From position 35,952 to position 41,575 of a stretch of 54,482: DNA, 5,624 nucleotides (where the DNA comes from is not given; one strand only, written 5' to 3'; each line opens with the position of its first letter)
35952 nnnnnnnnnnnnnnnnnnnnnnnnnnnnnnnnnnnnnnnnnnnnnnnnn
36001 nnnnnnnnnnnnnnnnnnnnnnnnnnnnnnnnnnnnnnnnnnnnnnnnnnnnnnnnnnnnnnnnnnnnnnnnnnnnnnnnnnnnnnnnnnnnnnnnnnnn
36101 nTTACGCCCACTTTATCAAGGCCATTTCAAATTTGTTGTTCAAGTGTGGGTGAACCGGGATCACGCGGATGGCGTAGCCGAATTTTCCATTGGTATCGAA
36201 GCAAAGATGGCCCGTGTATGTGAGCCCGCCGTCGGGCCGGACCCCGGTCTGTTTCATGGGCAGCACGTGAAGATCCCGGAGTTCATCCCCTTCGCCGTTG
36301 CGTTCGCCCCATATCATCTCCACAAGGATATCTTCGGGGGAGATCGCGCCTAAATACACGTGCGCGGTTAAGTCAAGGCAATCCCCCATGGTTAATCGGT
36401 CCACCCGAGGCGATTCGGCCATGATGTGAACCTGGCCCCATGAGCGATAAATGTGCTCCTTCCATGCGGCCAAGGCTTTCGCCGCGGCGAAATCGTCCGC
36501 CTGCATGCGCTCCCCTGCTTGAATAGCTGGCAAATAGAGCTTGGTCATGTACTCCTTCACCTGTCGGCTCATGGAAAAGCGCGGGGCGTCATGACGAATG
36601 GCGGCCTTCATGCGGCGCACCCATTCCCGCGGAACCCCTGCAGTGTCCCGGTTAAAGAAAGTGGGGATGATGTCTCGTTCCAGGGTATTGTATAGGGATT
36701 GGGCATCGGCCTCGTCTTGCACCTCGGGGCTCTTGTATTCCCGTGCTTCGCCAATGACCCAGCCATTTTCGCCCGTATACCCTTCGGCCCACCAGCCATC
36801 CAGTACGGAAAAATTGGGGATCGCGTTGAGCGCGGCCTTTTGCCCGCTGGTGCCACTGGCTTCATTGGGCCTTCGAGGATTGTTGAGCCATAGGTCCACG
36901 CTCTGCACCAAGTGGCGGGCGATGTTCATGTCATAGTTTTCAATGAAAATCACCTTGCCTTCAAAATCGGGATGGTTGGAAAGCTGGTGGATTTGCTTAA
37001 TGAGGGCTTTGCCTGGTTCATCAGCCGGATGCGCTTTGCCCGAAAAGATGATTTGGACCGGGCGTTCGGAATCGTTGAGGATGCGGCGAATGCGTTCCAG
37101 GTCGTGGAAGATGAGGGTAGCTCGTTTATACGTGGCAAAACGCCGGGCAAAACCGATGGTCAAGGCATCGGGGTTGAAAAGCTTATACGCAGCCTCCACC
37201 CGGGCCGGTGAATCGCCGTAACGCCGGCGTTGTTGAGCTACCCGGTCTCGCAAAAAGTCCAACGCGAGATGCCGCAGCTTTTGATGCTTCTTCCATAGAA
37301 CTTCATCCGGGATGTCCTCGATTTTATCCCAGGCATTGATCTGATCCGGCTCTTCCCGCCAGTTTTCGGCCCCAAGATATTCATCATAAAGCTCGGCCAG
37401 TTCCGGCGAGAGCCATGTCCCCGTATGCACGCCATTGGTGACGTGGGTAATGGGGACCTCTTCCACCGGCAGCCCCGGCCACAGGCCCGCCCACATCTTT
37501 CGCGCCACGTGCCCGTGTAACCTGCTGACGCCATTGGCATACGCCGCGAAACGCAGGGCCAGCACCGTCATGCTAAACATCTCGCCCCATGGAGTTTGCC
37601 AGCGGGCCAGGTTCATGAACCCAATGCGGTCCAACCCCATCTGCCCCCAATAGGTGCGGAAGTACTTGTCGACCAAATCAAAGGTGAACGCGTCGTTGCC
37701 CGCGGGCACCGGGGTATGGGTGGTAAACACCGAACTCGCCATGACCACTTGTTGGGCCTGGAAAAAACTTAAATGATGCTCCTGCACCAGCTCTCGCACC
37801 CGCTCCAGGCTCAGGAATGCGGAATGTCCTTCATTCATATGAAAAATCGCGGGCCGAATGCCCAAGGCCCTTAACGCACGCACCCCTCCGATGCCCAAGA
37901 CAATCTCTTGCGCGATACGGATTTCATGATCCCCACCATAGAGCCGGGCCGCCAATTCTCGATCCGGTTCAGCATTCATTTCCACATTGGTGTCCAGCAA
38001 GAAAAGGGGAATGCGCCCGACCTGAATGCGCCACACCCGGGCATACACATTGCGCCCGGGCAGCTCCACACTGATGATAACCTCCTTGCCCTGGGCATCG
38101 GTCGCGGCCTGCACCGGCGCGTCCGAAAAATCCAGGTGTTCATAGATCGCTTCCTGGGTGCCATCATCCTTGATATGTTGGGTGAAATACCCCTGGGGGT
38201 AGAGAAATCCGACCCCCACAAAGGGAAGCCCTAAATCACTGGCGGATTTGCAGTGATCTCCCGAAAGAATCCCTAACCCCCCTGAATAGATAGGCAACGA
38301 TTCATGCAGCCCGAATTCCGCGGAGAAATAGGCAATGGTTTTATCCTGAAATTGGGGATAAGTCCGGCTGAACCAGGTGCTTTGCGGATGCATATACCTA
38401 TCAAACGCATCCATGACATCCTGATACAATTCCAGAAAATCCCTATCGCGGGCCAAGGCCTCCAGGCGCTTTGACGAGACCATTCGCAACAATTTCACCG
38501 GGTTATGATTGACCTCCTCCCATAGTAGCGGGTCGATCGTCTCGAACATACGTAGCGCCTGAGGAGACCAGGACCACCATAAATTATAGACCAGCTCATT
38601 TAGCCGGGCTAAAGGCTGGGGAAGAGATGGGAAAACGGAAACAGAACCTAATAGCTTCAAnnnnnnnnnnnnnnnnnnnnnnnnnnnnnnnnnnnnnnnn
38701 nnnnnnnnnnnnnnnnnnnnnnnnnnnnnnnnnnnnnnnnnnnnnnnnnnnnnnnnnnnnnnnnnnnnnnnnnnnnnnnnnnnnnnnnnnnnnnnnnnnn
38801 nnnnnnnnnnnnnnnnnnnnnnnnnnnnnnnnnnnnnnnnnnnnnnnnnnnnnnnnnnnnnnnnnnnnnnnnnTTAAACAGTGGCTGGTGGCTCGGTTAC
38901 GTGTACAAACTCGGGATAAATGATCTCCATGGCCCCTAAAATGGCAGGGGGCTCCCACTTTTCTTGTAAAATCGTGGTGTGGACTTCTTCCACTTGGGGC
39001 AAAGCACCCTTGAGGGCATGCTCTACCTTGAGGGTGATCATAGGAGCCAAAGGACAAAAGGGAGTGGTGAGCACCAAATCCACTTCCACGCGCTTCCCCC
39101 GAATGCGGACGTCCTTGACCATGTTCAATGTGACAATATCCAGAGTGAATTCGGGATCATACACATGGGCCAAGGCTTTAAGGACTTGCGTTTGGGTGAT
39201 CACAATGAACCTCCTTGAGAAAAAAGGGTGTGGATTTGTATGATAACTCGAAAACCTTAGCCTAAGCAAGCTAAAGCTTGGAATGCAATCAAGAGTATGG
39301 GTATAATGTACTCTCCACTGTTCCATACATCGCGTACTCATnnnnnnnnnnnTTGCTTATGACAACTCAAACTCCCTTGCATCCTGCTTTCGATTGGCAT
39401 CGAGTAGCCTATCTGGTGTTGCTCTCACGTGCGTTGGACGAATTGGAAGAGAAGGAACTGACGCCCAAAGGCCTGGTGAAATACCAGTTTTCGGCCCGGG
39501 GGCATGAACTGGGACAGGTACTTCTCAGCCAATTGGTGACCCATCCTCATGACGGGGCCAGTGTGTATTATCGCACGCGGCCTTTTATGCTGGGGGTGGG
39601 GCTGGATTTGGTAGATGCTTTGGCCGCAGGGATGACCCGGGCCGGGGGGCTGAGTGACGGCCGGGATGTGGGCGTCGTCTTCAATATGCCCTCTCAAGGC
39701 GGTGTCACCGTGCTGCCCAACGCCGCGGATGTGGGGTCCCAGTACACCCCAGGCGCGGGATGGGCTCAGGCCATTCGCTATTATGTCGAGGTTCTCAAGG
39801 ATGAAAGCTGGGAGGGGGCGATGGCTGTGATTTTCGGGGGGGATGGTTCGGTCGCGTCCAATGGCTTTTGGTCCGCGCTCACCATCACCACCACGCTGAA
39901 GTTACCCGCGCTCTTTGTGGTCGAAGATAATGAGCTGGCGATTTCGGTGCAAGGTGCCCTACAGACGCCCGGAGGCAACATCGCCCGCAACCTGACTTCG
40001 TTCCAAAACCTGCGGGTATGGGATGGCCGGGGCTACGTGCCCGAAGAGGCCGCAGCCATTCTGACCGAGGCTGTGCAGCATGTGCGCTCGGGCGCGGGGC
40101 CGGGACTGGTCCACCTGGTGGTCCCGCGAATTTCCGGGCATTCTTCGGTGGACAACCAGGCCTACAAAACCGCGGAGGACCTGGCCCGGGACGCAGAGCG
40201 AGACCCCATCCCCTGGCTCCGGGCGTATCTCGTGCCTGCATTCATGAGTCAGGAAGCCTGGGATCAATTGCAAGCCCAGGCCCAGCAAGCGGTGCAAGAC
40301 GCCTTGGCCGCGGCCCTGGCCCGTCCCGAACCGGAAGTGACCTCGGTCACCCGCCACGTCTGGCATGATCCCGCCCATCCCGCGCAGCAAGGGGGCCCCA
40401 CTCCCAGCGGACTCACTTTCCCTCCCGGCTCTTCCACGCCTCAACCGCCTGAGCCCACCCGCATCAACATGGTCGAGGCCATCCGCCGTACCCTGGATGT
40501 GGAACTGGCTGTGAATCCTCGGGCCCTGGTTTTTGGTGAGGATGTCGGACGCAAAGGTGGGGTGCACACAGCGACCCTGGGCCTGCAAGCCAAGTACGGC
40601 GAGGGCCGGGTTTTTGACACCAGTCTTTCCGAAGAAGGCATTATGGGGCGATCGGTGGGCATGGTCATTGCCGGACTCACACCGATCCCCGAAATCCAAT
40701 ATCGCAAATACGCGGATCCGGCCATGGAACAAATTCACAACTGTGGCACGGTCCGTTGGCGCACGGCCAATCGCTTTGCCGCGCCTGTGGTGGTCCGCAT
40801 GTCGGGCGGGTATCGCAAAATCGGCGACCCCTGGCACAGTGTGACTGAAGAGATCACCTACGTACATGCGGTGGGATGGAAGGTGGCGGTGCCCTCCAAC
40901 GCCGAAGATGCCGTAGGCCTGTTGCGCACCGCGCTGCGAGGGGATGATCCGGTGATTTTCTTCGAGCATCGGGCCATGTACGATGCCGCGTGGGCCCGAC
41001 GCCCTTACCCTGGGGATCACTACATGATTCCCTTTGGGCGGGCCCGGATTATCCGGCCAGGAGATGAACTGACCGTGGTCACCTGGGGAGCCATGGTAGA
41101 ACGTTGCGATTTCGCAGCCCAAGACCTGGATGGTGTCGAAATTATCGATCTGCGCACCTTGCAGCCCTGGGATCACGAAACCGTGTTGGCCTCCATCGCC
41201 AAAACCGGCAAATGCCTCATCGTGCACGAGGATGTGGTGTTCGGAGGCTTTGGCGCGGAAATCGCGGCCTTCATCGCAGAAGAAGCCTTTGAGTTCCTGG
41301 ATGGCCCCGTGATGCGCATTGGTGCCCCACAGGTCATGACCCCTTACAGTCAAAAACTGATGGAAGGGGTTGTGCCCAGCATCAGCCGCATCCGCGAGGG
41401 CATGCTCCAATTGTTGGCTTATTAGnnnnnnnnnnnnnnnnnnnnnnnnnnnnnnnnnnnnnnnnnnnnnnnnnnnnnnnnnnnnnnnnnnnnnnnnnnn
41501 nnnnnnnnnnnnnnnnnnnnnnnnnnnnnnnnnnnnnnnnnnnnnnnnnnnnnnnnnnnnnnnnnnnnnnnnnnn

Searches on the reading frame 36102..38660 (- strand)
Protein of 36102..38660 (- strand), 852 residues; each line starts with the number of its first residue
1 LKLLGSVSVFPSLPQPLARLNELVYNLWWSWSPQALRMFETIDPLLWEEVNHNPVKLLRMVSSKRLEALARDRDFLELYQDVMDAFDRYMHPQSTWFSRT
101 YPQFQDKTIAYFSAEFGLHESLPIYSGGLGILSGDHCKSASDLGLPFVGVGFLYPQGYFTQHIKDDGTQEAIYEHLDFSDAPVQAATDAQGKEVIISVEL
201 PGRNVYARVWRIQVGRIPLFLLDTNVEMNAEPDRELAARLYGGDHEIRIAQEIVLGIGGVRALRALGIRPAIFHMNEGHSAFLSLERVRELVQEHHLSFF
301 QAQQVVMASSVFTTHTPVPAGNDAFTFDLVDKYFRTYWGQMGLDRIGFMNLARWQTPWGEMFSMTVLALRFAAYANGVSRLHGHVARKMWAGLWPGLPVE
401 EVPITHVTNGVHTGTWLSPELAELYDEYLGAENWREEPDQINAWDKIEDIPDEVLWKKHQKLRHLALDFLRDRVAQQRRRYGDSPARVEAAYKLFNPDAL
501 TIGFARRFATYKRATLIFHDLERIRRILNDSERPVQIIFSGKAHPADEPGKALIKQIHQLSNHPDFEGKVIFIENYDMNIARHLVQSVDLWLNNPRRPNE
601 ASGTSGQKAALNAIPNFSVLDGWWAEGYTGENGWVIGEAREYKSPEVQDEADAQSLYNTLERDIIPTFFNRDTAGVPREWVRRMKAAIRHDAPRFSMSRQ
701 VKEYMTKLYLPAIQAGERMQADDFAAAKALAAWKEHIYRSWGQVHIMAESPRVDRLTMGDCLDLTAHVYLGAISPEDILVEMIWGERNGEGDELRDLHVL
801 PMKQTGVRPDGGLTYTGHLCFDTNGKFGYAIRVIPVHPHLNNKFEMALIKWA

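Call 34: search_protein_families(library=pfam, proteins=[window:36102-38660:-], max_evalue=0.001)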
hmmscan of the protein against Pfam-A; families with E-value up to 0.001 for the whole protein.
window:36102-38660:- (852 aa): 2 families
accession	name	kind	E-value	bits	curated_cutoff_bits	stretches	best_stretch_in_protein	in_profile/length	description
PF11897.13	DUF3417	-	5e-40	136.8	25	1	13-122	1-109/109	Protein of unknown function (DUF3417)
PF00343.26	Phosphorylase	-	7.5e-30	104.3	27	1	271-623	218-580/713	Carbohydrate phosphorylase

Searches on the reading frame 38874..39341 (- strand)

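Call 87: search_protein_families(library=pfam, proteins=[window:38874-39341:-], max_evalue=0.0001)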
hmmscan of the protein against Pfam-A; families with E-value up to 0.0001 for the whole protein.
window:38874-39341:- (155 aa): 1 family
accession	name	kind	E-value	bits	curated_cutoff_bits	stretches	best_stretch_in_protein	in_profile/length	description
PF01883.24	FeS_assembly_P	-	8.6e-21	74.4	23.5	1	51-121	2-72/73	Iron-sulfur cluster assembly protein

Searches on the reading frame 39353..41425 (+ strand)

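Call 34: search_protein_families(library=pfam, proteins=[window:39353-41425:+], max_evalue=0.001)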
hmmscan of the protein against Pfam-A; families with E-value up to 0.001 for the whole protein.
window:39353-41425:+ (690 aa): 3 families
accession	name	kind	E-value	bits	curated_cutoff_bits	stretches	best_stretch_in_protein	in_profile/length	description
PF02780.25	Transketolase_C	-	3.1e-32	111.5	25.9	1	562-676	1-120/124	Transketolase, C-terminal domain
PF02779.29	Transket_pyr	-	5.3e-28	98.3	27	1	371-543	3-172/174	Transketolase, pyrimidine binding domain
PF00676.26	E1_dh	-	9.5e-23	81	22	1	46-329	27-299/300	Dehydrogenase E1 component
